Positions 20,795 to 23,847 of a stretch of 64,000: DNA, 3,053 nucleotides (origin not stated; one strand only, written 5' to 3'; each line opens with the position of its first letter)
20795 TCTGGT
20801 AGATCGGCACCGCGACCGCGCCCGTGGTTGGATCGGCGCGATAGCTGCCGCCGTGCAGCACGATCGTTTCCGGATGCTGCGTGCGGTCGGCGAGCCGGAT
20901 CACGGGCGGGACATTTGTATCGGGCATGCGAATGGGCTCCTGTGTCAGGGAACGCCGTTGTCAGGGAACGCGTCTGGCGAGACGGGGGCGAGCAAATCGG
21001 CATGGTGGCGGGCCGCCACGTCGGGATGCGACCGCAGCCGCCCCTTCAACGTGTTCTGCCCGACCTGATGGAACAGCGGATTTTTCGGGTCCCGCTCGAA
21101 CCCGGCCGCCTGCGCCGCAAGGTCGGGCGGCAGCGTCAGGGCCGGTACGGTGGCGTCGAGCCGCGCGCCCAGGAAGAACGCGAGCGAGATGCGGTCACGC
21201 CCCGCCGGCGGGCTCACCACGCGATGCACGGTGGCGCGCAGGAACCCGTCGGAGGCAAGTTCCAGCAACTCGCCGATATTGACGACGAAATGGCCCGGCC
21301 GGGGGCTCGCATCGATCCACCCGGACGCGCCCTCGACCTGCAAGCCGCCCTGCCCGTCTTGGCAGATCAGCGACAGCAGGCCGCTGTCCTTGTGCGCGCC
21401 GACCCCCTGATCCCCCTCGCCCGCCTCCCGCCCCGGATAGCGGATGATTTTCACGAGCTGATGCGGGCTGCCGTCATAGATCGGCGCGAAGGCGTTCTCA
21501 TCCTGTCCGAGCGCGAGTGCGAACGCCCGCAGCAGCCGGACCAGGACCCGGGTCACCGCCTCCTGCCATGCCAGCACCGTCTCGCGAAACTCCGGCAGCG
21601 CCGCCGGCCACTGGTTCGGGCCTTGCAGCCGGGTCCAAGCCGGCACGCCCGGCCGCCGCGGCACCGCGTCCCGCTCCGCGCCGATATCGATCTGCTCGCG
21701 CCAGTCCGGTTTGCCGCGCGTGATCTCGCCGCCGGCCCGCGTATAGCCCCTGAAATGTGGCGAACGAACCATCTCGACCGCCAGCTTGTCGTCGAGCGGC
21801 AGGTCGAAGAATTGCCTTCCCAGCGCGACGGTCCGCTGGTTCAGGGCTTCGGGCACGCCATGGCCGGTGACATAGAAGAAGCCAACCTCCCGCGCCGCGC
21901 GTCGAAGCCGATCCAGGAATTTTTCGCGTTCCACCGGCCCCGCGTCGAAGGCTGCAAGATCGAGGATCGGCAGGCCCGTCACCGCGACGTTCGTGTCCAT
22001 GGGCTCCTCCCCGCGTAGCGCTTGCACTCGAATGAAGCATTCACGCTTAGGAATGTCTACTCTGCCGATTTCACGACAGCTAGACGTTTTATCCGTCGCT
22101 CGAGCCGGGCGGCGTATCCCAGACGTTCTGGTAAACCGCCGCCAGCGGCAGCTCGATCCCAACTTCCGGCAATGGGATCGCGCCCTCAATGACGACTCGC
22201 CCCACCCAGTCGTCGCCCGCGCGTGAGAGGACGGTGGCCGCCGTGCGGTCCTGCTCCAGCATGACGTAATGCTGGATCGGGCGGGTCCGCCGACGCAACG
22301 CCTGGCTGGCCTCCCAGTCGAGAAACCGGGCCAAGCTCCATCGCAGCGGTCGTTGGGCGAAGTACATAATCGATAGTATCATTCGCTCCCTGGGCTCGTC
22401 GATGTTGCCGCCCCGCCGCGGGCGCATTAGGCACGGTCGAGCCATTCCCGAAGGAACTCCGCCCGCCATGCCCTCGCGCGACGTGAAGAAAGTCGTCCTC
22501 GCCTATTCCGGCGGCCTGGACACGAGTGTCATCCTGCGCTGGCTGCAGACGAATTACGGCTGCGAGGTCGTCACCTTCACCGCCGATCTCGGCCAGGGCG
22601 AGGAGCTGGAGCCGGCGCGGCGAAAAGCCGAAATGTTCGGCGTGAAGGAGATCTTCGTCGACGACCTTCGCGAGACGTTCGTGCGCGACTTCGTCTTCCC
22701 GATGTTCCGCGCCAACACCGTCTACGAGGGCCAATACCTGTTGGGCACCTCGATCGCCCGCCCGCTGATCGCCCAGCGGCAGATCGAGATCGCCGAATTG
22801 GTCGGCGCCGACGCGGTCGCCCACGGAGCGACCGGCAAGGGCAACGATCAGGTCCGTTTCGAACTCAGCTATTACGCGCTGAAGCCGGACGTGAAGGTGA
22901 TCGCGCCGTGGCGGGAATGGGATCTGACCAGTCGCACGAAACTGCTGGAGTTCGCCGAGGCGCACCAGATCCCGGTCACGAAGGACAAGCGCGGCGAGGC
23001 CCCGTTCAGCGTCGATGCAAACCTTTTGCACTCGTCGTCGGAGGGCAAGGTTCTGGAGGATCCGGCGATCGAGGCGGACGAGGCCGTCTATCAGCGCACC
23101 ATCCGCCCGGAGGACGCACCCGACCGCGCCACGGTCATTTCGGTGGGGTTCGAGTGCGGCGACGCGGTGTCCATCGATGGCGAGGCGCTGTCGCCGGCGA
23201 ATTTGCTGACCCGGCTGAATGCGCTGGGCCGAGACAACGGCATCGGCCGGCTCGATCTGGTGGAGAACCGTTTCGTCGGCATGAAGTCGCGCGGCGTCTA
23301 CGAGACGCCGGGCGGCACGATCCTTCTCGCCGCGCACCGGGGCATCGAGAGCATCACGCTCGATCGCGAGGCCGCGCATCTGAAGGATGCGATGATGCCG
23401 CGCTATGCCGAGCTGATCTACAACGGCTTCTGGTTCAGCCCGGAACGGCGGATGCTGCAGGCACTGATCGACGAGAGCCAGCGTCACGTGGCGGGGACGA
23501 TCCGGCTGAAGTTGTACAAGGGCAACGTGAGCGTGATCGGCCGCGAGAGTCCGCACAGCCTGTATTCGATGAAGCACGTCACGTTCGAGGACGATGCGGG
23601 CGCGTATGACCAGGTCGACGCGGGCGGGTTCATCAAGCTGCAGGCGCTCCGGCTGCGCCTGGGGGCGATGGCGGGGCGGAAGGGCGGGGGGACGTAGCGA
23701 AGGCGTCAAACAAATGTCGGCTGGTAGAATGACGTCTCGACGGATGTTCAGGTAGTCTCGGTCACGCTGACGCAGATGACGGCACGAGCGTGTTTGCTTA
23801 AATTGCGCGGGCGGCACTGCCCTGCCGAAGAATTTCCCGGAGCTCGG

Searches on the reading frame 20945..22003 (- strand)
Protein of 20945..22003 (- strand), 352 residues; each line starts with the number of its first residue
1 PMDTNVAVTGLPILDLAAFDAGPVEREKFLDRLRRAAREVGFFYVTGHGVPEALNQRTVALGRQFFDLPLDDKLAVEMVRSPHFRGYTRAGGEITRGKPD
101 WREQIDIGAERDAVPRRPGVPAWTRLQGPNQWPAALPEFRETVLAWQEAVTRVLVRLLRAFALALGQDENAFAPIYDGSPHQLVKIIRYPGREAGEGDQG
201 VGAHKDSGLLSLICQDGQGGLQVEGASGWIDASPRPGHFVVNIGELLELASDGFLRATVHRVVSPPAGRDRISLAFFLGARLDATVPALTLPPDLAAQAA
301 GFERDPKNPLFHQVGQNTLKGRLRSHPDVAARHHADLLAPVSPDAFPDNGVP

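Call 87: search_protein_families(library=pfam, proteins=[window:20945-22003:-], max_evalue=0.001)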
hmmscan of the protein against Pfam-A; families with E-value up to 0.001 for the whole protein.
window:20945-22003:- (352 aa): 2 families
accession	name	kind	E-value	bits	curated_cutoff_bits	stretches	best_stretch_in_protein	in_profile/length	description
PF14226.12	DIOX_N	-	5.3e-34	117.8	27.3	1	11-134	1-116/117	non-haem dioxygenase in morphine synthesis N-terminal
PF03171.26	2OG-FeII_Oxy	-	1.4e-20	74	23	1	185-279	6-100/101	2OG-Fe(II) oxygenase superfamily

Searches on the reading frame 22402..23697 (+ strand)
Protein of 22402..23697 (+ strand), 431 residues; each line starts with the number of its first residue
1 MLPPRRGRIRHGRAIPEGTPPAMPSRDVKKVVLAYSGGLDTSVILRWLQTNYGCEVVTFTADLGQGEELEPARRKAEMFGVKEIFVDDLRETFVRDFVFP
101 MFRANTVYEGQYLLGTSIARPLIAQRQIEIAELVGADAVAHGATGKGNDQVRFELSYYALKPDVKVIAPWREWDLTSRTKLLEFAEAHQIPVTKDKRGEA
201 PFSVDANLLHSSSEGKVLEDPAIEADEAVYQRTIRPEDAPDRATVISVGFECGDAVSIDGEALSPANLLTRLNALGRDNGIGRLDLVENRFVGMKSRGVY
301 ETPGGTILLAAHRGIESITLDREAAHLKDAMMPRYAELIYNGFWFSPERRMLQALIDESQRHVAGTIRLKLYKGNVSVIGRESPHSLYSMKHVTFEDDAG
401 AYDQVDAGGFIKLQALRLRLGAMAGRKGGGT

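Call 5: search_protein_families(library=pfam, proteins=[window:22402-23697:+], max_evalue=0.01)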
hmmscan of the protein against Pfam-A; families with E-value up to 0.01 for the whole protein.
window:22402-23697:+ (431 aa): 4 families
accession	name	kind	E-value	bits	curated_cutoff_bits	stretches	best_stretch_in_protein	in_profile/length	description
PF20979.2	Arginosuc_syn_C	-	3.5e-77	259.3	27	1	202-419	1-217/219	Arginosuccinate synthase C-terminal domain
PF00764.25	Arginosuc_synth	-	1.5e-64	217.4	27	1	30-191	1-162/162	Arginosuccinate synthase N-terminal HUP domain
PF00733.27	Asn_synthase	-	0.0055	16.8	21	1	35-84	24-75/354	Asparagine synthase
PF06508.19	QueC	-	0.0087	16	22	0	30-87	1-59/210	Queuosine biosynthesis protein QueC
